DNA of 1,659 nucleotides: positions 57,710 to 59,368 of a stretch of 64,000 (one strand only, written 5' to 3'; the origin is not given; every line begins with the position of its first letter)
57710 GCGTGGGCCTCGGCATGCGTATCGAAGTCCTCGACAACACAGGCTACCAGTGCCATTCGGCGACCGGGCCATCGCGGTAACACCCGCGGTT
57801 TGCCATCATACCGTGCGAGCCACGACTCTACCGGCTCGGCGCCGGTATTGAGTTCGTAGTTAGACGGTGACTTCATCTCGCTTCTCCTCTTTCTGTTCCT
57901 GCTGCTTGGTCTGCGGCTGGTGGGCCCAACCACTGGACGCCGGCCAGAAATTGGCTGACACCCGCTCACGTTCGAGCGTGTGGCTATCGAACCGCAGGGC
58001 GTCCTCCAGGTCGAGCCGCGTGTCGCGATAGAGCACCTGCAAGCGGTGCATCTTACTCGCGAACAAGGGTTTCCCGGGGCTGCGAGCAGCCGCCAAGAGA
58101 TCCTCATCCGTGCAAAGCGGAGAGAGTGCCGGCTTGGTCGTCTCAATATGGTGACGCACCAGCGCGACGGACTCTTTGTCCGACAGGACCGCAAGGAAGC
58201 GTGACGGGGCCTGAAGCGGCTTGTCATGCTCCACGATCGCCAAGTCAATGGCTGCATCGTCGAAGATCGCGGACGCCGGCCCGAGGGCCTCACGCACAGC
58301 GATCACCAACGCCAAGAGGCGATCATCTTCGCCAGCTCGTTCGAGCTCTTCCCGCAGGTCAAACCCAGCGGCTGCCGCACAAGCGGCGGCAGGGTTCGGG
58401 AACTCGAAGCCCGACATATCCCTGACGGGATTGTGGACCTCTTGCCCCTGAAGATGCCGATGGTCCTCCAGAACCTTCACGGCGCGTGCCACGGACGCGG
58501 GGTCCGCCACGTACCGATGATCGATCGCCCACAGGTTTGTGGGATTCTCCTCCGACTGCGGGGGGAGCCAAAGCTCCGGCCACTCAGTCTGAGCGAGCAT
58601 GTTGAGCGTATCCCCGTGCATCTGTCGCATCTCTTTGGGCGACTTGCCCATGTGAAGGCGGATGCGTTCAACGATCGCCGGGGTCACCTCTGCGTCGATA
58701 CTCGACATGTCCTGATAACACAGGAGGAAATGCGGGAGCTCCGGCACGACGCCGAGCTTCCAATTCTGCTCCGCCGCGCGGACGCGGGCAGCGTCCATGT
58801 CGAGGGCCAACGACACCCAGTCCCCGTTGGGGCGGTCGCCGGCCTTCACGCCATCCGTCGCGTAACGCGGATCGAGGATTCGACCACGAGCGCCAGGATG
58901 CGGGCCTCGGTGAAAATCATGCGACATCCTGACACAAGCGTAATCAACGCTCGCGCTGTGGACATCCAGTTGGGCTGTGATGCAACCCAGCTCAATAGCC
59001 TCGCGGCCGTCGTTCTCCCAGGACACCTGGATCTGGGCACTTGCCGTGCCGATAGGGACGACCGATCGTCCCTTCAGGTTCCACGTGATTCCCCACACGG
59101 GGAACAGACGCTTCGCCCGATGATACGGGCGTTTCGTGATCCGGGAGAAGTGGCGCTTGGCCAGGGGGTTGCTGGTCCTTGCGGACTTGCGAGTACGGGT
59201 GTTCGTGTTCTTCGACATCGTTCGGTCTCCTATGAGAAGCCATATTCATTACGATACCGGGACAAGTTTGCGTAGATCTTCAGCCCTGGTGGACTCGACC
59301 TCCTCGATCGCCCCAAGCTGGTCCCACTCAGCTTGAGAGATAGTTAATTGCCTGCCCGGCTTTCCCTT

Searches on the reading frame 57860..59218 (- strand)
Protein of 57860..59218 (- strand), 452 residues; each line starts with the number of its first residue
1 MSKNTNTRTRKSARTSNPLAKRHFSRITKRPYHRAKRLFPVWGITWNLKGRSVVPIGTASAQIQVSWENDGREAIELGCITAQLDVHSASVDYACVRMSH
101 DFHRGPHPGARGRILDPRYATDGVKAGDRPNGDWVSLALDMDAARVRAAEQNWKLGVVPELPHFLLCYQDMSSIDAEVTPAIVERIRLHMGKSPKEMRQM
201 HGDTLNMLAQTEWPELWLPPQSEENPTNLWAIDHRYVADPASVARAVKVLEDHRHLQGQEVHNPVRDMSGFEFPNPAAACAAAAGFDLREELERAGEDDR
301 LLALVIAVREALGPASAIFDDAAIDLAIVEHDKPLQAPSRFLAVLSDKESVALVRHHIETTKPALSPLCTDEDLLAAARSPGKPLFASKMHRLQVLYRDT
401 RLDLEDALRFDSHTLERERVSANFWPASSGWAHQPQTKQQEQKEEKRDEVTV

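Call 13: search_protein_families(library=phrogs, proteins=[window:57860-59218:-], max_evalue=0.01)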
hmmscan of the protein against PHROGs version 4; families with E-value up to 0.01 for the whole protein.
window:57860-59218:- (452 aa): 0 families

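Call 22: search_protein_families(library=pfam, proteins=[window:57860-59218:-], max_evalue=0.05)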
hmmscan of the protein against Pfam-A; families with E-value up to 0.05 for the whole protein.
window:57860-59218:- (452 aa): 0 families

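Call 34: find_encoding_contigs(protein=window:57860-59218:-, flank=10000, max_places=4)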
Protein window:57860-59218:- (452 aa): 4 contigs read that carry it; 2 places shown.
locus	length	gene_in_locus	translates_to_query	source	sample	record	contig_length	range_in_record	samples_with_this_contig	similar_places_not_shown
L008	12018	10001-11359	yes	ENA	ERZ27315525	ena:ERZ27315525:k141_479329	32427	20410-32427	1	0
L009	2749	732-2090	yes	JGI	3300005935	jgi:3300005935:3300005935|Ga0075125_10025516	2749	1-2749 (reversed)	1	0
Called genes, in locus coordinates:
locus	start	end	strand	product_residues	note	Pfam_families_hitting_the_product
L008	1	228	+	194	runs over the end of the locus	-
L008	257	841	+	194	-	PF08645:PNK3P (weak)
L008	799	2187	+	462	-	PF02810:SEC-C, PF00692:dUTPase, PF22769:DCD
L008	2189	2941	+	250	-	-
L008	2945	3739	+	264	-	-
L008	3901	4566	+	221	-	-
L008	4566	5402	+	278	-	PF01555:N6_N4_Mtase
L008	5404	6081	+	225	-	PF04488:Gly_transf_sug, PF05704:Caps_synth (weak)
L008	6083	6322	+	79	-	-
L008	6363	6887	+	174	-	-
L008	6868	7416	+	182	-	-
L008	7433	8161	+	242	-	-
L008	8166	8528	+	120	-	-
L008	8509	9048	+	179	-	-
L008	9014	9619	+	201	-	-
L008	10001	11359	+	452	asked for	-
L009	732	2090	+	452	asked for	-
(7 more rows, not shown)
